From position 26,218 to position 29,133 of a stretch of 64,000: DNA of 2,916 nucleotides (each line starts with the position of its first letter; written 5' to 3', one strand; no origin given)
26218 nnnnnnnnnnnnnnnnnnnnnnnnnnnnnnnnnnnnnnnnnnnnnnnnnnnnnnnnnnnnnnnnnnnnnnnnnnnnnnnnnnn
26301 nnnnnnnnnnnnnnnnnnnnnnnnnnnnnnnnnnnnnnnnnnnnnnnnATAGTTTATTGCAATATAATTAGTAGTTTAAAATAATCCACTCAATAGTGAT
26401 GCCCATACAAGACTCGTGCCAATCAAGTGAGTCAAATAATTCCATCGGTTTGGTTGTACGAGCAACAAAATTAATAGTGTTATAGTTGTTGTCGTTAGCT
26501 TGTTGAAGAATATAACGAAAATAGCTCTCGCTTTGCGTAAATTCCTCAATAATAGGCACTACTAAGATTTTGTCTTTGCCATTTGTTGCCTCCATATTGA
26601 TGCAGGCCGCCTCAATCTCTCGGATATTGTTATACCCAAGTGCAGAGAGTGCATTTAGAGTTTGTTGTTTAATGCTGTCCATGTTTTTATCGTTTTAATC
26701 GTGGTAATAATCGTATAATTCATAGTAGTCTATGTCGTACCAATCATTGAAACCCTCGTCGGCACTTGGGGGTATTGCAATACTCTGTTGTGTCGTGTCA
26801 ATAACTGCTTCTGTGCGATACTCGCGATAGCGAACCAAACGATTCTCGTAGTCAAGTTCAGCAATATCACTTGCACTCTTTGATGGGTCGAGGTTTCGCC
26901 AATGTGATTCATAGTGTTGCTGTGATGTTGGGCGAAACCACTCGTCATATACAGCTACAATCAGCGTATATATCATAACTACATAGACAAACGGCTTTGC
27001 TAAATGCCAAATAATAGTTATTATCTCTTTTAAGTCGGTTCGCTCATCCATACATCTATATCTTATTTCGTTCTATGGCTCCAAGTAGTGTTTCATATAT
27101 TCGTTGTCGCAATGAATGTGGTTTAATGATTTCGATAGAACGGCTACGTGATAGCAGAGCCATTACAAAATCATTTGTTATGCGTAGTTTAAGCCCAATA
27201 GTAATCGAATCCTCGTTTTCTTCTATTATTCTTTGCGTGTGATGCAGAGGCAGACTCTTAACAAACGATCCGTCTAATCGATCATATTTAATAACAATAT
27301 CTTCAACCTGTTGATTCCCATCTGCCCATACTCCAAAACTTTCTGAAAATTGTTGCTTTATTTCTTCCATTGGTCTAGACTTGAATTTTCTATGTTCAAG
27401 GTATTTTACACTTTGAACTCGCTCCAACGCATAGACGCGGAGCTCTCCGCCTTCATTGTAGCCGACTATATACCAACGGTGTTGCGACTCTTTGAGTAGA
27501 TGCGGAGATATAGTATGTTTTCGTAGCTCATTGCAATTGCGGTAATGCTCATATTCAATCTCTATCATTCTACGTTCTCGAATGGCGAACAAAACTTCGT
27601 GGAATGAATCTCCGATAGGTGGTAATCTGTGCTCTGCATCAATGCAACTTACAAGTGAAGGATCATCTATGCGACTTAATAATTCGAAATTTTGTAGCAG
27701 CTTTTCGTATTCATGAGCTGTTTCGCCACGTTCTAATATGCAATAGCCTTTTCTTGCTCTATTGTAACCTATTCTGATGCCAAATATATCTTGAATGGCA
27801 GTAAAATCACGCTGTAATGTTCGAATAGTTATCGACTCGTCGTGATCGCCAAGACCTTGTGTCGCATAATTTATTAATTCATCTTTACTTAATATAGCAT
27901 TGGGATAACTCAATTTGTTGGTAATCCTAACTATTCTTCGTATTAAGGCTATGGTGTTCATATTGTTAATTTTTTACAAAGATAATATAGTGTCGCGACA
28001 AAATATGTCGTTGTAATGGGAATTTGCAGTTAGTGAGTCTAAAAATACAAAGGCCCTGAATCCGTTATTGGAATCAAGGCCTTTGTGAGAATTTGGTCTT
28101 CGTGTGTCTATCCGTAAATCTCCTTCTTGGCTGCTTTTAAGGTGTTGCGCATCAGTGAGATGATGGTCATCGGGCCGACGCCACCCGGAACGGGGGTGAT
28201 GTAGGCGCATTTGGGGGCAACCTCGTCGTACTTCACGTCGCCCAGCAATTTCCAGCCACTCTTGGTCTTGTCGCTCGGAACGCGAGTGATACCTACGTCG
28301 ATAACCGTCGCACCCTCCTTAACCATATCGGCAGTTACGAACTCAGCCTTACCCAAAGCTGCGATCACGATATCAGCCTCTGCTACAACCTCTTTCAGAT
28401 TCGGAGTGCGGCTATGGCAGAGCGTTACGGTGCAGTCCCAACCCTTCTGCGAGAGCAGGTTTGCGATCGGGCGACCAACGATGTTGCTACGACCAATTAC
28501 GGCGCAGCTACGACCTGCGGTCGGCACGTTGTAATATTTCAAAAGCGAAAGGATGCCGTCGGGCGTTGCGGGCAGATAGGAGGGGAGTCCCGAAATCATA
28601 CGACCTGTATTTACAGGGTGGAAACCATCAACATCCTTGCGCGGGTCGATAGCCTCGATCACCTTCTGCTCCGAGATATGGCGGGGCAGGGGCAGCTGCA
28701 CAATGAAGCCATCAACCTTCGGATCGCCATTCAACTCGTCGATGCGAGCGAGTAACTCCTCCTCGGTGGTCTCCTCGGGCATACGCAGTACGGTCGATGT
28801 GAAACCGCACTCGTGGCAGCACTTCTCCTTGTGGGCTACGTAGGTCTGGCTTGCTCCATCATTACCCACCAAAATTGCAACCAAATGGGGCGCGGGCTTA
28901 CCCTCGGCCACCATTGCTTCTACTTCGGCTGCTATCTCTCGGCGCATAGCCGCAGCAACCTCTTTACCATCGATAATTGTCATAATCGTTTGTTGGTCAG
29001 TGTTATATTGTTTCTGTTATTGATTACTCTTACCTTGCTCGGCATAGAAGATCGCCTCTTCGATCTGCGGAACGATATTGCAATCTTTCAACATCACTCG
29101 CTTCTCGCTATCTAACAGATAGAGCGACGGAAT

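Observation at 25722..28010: AT-rich four-gene cassette headed by a wHTH-WYL regulator: candidate undescribed defence / abortive-infection module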

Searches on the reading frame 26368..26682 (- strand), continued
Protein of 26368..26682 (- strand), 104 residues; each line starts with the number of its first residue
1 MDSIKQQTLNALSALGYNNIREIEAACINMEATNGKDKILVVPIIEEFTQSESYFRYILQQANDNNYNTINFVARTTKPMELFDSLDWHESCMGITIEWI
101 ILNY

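Call 76: search_protein_families(library=pfam, proteins=[L115:2225-2989:+, L115:3676-5094:-, L089:4819-5661:+, L096:2154-2933:+], max_evalue=1)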
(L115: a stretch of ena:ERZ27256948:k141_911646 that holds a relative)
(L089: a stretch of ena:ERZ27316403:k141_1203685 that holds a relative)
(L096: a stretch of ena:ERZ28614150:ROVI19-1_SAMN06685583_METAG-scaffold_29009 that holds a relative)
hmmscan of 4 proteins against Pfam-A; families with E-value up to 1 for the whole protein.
L115:2225-2989:+ (254 aa): 1 family
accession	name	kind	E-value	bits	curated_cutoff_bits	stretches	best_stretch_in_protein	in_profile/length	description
PF09211.15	DUF1958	-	0.037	14.6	24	1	66-94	1-29/63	Domain of unknown function (DUF1958)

L115:3676-5094:- (472 aa): 8 families
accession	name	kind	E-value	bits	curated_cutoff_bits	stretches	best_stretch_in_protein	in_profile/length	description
PF00004.35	AAA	-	0.00033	21.5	21.2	1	179-256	43-119/131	ATPase family associated with various cellular activities (AAA)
PF13191.12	AAA_16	-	0.00053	21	32.6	1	40-205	23-144/167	AAA ATPase domain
PF24883.2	NPHP3_N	-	0.002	18.8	24.8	1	164-244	94-164/164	Nephrocystin 3, N-terminal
PF13401.12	AAA_22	-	0.0029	18.4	27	1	46-246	10-125/130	AAA domain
PF20703.3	nSTAND1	-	0.019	15.1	27.1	1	151-261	94-178/379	Novel STAND NTPase 1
PF05729.18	NACHT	-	0.048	13.9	26.7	0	43-83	2-41/167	NACHT domain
PF13481.12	AAA_25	-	0.066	13.3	27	1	170-223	119-173/195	AAA domain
PF05763.18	DUF835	-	0.067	13.4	33.1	1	182-226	65-107/136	Protein of unknown function (DUF835)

L089:4819-5661:+ (280 aa): 1 family
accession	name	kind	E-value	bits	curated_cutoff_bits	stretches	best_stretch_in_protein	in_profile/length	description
PF20815.3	GIY_YIG_2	-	1e-31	110.4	22.4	1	134-271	1-151/153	GIY-YIG catalytic domain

L096:2154-2933:+ (259 aa): 2 families
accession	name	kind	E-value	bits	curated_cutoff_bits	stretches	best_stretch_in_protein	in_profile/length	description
PF03167.25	UDG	-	6.4e-09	36.5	24.3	1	112-242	6-124/141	Uracil DNA glycosylase superfamily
PF18627.6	PgdA_N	-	0.15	11.9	26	1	10-49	40-78/218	Peptidoglycan GlcNAc deacetylase N-terminal domain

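Call 85: search_solved_structures(query=L115:2225-2989:+, max_evalue=10, show_alignments=3)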
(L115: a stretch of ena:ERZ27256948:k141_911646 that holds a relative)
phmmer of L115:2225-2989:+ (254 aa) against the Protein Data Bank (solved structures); distinct sequences matched with E-value up to 10: 0.

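Call 86: search_solved_structures(query=L089:4819-5661:+, max_evalue=1)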
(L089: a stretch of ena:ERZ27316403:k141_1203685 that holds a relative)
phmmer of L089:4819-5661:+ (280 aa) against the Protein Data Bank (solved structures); distinct sequences matched with E-value up to 1: 2.
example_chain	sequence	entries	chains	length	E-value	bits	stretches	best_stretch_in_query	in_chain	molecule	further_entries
4gtn_A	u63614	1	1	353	0.06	16.2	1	68-116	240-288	Anthranilate phosphoribosyltransferase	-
4yi7_A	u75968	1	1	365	0.063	16.1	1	68-116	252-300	Anthranilate phosphoribosyltransferase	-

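Call 102: search_protein_families(library=ncbifam, proteins=[L096:2154-2933:+, L089:4819-5661:+, L115:2225-2989:+], max_evalue=0.01)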
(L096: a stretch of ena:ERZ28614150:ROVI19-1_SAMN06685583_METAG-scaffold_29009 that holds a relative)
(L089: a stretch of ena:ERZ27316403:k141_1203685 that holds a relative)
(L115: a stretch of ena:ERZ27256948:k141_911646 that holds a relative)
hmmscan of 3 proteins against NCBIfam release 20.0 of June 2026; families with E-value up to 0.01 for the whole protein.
L096:2154-2933:+ (259 aa): 1 family
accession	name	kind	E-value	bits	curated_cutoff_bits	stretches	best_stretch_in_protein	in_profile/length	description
TIGR04274.1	hypoxanDNAglyco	equivalog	1e-39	136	80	1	105-251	1-150/150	DNA-deoxyinosine glycosylase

L089:4819-5661:+ (280 aa): 0 families

L115:2225-2989:+ (254 aa): 0 families

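Call 105: find_related_loci(query=A2, collection=viral_contigs, flank=6000)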
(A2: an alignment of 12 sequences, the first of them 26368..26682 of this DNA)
Query A2 (104 aa) in viral_contigs; peptide patterns used: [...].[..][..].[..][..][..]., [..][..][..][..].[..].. (x = any residue, [..] = any of these).
43 stretches matched a pattern, but none encodes a relative of the query by tblastn (E <= 1e-3).

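Call 111: find_related_loci(query=A2, collection=metagenome_contigs, flank=4000)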
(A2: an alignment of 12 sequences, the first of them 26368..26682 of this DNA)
Query A2 (104 aa) in metagenome_contigs; peptide patterns used: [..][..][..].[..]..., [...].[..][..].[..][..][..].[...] (x = any residue, [..] = any of these).
191 stretches matched a pattern; 7 encode a relative of the query (tblastn E <= 1e-3); 7 distinct loci.
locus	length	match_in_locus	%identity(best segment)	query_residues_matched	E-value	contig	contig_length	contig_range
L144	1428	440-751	98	1-104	1e-71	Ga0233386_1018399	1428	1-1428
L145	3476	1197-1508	88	1-104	4e-61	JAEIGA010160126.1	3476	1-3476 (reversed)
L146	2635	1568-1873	49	1-102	3e-33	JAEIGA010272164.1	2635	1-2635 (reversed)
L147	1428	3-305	46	2-102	2e-29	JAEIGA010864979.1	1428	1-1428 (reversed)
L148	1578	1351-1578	46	1-76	1e-20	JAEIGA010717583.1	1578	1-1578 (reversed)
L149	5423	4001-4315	33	1-102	1e-18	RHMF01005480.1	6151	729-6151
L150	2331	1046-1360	33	1-102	1e-17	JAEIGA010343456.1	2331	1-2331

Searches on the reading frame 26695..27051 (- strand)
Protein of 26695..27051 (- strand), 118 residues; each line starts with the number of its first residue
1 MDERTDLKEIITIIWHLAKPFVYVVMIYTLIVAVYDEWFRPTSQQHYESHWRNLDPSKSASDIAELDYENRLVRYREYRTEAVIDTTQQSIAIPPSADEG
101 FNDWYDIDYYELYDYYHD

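Call 3: search_protein_families(library=pfam, proteins=[window:26695-27051:-], max_evalue=1)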
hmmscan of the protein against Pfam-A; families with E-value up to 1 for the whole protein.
window:26695-27051:- (118 aa): 1 family
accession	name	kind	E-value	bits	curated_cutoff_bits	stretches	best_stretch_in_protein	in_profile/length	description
PF03739.19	LptF_LptG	-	0.0089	15.5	27.9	1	15-63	92-140/353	Lipopolysaccharide export system permease LptF/LptG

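Call 4: search_protein_families(library=padloc, proteins=[window:26695-27051:-], max_evalue=1)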
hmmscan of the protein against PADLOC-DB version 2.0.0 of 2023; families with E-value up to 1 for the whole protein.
window:26695-27051:- (118 aa): 0 families

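Call 5: search_protein_families(library=ncbifam, proteins=[window:26695-27051:-], max_evalue=1)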
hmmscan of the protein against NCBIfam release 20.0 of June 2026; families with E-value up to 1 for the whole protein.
window:26695-27051:- (118 aa): 2 families
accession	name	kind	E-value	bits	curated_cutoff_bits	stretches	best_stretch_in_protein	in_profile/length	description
TIGR04408.1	LptG_lptG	equivalog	0.09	11.4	240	1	14-55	94-135/351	LPS export ABC transporter permease LptG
TIGR04407.1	LptF_YjgP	equivalog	0.098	11.4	230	1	15-50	95-130/347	LPS export ABC transporter permease LptF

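Call 6: search_protein_families(library=phrogs, proteins=[window:26695-27051:-], max_evalue=1)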
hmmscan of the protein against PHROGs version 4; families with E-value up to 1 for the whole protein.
window:26695-27051:- (118 aa): 0 families

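Call 29: find_homologous_proteins(query=window:26695-27051:-, max_evalue=0.01)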
Query window:26695-27051:- (118 aa): 3 proteins with E <= 0.01 among 3 candidates.
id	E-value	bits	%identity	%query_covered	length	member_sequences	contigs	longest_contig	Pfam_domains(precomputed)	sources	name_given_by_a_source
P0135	1.2e-68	247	92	100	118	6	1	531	-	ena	-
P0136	1.2e-55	204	76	100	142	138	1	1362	-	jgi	jgi:hypothetical protein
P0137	1.4e-31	127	95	53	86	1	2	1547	-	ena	-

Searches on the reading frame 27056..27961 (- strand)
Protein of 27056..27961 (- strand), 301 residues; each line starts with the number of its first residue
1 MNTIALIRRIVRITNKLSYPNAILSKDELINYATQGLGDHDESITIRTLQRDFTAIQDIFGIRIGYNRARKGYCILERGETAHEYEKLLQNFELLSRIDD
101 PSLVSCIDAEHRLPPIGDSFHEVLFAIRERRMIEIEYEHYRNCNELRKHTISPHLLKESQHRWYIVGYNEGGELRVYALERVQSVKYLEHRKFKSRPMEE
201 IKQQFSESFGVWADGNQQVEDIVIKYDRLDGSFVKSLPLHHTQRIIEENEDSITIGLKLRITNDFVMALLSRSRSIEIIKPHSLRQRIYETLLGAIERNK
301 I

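Call 3: search_protein_families(library=pfam, proteins=[window:27056-27961:-], max_evalue=1)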
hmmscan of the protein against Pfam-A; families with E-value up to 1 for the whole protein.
window:27056-27961:- (301 aa): 2 families
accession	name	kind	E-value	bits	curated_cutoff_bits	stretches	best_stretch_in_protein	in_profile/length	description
PF13280.12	WYL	-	3.6e-11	43.3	21.8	1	120-186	3-69/70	WYL domain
PF25583.1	WCX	-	8e-05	23.3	23.9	1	231-293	14-73/76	WCX domain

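Call 4: search_protein_families(library=padloc, proteins=[window:27056-27961:-], max_evalue=1)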
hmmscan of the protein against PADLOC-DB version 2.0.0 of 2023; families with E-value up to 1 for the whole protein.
window:27056-27961:- (301 aa): 2 families
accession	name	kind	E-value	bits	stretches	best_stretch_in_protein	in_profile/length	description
PDLC01652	WYL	-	5.9e-24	83.2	1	117-294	17-160/162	"CAS-I,CAS-II,CAS-III,CAS-IV,CAS-V,CAS-VI; associated_signaling"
PDLC01457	WYL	-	9.6e-11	39.7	1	43-282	29-227/229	"CAS-I,CAS-II,CAS-III,CAS-IV,CAS-V,CAS-VI; associated_signaling"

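Call 5: search_protein_families(library=ncbifam, proteins=[window:27056-27961:-], max_evalue=1)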
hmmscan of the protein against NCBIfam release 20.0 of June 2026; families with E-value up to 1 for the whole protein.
window:27056-27961:- (301 aa): 1 family
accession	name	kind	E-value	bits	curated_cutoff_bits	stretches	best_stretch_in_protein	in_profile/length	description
NF040819.1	helicase_HerA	equivalog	0.058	11.9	970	1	55-117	356-418/561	DNA double-strand break repair helicase HerA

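Call 6: search_protein_families(library=phrogs, proteins=[window:27056-27961:-], max_evalue=1)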
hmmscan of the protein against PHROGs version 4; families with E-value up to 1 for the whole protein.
window:27056-27961:- (301 aa): 3 families
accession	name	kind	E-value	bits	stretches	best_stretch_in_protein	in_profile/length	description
phrog_13105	-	unknown function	1.5e-07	32.3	1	123-197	152-224/239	-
phrog_16642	-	head and packaging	0.37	11.3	1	157-218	62-123/280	head protein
phrog_26217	-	unknown function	0.48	11.4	1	40-74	102-136/153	-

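Call 69: search_solved_structures(query=window:27056-27961:-, max_evalue=1)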
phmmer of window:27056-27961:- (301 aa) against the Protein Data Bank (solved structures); distinct sequences matched with E-value up to 1: 14.
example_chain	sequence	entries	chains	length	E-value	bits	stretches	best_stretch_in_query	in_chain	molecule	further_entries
6sj9_A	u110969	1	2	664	3.8e-05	26.2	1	110-184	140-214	Proteasome accessory factor B/C (PafBC)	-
7u02_B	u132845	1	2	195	6e-05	25.6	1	150-292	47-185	WYL domain-containing protein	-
7tzv_A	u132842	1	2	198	6.2e-05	25.5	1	150-292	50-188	WYL domain-containing protein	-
9cu3_B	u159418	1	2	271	0.00013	24.4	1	149-292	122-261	WYL domain-containing protein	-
9pfq_Q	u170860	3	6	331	0.00022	23.7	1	150-292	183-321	WYL domain-containing protein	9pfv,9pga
8tp8_A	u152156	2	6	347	0.00024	23.6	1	150-292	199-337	DeoR-family transcriptional regulator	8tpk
7tb5_A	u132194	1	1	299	0.014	17.7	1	121-190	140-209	WYL domain-containing protein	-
9c5g_A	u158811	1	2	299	0.058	15.8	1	121-186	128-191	CapW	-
9fnd_X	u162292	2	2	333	0.1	14.9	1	120-184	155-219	Transcriptional regulator-like protein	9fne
7p5x_AY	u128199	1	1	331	0.11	14.9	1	120-184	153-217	Transcriptional regulator-like protein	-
6jhi_A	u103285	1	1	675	0.65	12.3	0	162-190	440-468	Pulullanase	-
6jhh_A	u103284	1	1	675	0.68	12.2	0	162-190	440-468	Pulullanase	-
6jeq_A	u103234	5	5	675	0.68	12.2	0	162-190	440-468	Pulullanase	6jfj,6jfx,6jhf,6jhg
7t8k_A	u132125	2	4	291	0.84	11.9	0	98-183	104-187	BrxR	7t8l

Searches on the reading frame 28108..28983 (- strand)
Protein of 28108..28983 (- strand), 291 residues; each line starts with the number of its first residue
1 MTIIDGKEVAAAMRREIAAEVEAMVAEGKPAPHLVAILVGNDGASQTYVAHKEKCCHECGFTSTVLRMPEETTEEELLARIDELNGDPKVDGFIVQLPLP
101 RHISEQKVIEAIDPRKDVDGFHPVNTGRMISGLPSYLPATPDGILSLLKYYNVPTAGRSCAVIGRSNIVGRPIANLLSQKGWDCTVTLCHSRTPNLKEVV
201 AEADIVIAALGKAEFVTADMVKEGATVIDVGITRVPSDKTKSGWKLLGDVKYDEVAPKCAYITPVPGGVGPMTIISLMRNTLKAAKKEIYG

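Call 33: find_encoding_contigs(protein=window:28108-28983:-, flank=6000, max_places=10)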
Protein window:28108-28983:- (291 aa): 4 contigs read that carry it; 4 places shown.
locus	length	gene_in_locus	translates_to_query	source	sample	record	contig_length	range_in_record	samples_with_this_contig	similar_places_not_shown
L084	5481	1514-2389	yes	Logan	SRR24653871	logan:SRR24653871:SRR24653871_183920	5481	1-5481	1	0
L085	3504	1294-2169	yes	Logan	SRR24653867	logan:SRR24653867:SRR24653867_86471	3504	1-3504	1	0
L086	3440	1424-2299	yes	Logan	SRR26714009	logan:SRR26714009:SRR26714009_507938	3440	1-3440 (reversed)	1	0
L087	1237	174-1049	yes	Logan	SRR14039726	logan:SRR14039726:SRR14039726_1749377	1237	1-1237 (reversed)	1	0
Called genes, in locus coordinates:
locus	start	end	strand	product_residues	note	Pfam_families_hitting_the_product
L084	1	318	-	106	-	?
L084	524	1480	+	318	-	PF17127:DUF5106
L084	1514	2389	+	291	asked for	PF00763:THF_DHG_CYH, PF02882:THF_DHG_CYH_C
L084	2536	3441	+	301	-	PF13280:WYL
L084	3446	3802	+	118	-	-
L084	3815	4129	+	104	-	-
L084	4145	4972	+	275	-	PF03167:UDG (weak)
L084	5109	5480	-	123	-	?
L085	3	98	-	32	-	?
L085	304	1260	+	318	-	PF17127:DUF5106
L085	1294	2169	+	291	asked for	PF00763:THF_DHG_CYH, PF02882:THF_DHG_CYH_C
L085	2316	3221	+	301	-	PF13280:WYL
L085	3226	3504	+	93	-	?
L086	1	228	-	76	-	?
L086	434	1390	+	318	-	PF17127:DUF5106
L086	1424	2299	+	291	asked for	PF00763:THF_DHG_CYH, PF02882:THF_DHG_CYH_C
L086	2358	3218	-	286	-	PF01757:Acyl_transf_3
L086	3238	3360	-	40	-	-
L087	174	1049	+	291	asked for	PF00763:THF_DHG_CYH, PF02882:THF_DHG_CYH_C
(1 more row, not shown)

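Call 38: search_protein_families(library=pfam, proteins=[L084:4145-4972:+], max_evalue=0.05)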
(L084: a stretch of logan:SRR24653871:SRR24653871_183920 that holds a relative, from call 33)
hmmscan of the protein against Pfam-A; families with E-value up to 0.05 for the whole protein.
L084:4145-4972:+ (275 aa): 1 family
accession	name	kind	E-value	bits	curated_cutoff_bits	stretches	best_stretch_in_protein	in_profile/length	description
PF03167.25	UDG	-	1.9e-07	31.7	24.3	1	127-254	6-121/141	Uracil DNA glycosylase superfamily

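Call 49: search_protein_families(library=padloc, proteins=[L084:4145-4972:+], max_evalue=0.1)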
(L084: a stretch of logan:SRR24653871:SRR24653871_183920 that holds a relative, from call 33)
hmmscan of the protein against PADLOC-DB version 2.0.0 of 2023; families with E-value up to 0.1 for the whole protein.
L084:4145-4972:+ (275 aa): 0 families

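Call 87: search_solved_structures(query=L084:4145-4972:+, max_evalue=1)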
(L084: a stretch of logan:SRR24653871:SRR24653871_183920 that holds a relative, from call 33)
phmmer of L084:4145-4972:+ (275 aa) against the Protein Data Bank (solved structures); distinct sequences matched with E-value up to 1: 4.
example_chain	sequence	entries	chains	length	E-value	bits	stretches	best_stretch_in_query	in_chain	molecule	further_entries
2l3f_A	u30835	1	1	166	2.1e-17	66.6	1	119-254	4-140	Uncharacterized protein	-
2c2p_A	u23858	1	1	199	0.01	18.5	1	131-210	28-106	G/U MISMATCH-SPECIFIC DNA GLYCOSYLASE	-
2c2q_A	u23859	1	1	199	0.026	17.1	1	131-186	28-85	G/U MISMATCH-SPECIFIC DNA GLYCOSYLASE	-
4rf6_A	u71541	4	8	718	0.1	15.2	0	173-202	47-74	Arginine kinase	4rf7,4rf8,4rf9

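Call 102: search_protein_families(library=ncbifam, proteins=[L084:4145-4972:+, L086:2358-3218:-], max_evalue=0.01)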
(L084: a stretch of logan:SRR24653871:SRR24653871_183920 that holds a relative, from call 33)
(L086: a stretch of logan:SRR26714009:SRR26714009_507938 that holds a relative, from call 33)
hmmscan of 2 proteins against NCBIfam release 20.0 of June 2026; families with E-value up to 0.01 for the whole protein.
L084:4145-4972:+ (275 aa): 2 families
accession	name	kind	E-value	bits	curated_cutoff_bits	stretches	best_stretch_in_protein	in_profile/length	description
TIGR04274.1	hypoxanDNAglyco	equivalog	8e-40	136.4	80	1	120-266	1-150/150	DNA-deoxyinosine glycosylase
TIGR00584.1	mug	subfamily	0.0053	16.4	402.6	1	86-160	88-162/328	mismatch-specific thymine-DNA glycosylate (mug)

L086:2358-3218:- (286 aa): 0 families
